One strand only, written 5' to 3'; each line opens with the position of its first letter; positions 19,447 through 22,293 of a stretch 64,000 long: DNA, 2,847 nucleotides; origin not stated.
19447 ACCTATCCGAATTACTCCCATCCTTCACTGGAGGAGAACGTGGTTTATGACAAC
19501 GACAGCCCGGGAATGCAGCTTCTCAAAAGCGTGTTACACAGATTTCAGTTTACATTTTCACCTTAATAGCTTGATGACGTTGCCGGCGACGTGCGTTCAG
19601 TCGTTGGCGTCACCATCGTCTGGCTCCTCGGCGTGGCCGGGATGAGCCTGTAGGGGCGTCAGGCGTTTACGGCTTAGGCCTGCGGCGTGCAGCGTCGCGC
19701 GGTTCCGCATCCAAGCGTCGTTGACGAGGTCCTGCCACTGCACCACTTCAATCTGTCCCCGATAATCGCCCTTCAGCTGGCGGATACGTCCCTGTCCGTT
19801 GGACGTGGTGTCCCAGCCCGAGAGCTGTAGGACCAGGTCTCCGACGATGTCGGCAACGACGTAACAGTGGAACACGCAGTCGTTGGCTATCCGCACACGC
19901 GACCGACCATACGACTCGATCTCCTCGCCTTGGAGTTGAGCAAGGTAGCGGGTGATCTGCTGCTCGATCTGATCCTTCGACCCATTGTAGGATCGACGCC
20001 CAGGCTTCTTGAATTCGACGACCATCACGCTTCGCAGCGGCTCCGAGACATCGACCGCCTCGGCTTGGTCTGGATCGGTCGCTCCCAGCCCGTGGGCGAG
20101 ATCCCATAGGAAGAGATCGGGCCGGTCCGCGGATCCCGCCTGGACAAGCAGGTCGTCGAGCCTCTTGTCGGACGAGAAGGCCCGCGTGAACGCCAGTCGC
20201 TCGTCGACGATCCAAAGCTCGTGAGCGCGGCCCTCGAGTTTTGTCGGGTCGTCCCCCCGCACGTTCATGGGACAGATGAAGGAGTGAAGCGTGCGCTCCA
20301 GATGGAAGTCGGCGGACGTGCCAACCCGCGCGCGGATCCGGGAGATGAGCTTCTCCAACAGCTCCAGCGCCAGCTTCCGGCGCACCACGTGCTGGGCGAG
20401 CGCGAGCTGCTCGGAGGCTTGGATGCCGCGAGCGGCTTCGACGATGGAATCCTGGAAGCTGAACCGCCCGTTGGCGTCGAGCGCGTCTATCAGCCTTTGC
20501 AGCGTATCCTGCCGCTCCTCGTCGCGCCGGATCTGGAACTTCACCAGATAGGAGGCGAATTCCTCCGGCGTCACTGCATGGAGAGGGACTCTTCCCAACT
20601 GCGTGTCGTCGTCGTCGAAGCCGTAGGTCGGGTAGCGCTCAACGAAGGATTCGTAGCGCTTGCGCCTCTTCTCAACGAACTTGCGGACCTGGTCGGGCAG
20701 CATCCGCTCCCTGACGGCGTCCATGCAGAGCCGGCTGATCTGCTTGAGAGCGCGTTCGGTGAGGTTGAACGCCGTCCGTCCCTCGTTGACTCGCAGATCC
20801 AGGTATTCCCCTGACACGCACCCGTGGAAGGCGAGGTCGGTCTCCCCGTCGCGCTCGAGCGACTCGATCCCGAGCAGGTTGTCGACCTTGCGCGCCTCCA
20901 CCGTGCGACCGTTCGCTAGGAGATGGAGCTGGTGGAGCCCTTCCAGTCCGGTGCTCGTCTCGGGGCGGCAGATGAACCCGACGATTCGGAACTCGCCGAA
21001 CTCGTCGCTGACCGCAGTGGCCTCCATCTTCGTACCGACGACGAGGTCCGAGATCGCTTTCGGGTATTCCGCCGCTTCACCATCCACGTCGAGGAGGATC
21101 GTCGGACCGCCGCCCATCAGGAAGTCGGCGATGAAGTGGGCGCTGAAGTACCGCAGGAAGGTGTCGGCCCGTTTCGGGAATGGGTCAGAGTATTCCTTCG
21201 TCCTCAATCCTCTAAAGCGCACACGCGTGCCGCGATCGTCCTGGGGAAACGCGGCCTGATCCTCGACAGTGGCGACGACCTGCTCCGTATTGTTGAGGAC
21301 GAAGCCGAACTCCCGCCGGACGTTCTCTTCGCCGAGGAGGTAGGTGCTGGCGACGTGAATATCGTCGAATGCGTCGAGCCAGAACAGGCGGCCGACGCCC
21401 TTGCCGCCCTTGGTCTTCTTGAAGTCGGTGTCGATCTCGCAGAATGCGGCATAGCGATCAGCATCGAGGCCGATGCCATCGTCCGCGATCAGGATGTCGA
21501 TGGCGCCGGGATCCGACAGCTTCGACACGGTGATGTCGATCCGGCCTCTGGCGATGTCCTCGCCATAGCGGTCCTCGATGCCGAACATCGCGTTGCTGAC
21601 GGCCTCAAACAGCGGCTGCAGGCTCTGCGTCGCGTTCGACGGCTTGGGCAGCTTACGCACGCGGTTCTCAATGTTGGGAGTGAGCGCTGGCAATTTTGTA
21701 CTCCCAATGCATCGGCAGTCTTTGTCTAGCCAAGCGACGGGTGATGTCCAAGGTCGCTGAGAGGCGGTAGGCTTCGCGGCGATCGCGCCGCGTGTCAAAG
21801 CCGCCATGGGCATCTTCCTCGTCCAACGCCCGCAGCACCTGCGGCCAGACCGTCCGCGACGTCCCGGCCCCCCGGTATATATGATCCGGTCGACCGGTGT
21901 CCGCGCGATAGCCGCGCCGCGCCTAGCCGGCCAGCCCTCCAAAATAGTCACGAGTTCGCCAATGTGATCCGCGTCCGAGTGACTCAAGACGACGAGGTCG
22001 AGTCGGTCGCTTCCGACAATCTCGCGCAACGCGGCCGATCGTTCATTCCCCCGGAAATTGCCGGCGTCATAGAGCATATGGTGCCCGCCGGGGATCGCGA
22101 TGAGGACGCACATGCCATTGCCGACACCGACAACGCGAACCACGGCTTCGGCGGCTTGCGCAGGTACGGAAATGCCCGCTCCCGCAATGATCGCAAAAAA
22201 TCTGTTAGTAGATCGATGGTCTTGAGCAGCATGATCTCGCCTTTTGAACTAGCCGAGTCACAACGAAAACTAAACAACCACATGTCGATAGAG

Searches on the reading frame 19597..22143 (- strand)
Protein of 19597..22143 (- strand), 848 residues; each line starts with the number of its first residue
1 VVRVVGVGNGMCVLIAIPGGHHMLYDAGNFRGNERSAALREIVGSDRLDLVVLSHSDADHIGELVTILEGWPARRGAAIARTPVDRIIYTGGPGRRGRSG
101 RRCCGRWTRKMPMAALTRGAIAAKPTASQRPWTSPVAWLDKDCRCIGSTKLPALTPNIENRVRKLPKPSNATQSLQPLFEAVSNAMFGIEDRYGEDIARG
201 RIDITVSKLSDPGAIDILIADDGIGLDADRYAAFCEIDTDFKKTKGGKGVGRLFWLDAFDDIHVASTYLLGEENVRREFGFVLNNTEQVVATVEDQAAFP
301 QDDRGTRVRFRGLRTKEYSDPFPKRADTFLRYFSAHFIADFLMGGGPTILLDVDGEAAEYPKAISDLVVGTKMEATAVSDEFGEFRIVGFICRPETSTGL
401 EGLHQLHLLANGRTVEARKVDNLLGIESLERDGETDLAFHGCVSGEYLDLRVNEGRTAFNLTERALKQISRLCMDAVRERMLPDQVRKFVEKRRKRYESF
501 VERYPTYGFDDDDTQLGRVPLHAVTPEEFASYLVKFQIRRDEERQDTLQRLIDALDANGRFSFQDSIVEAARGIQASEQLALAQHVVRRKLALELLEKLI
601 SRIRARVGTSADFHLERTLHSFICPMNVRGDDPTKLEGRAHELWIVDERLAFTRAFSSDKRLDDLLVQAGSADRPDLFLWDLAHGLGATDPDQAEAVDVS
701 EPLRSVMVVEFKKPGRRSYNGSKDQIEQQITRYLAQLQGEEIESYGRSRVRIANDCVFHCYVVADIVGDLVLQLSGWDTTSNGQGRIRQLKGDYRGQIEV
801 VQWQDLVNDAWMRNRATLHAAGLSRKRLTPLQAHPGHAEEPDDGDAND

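Call 58: search_protein_families(library=pfam, proteins=[window:19597-22143:-], max_evalue=0.00001)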
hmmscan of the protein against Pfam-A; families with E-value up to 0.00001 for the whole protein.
window:19597-22143:- (848 aa): 1 family
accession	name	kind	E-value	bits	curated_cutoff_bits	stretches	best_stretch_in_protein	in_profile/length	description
PF00753.33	Lactamase_B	-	1.1e-07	32.4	22.7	1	6-76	2-72/196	Metallo-beta-lactamase superfamily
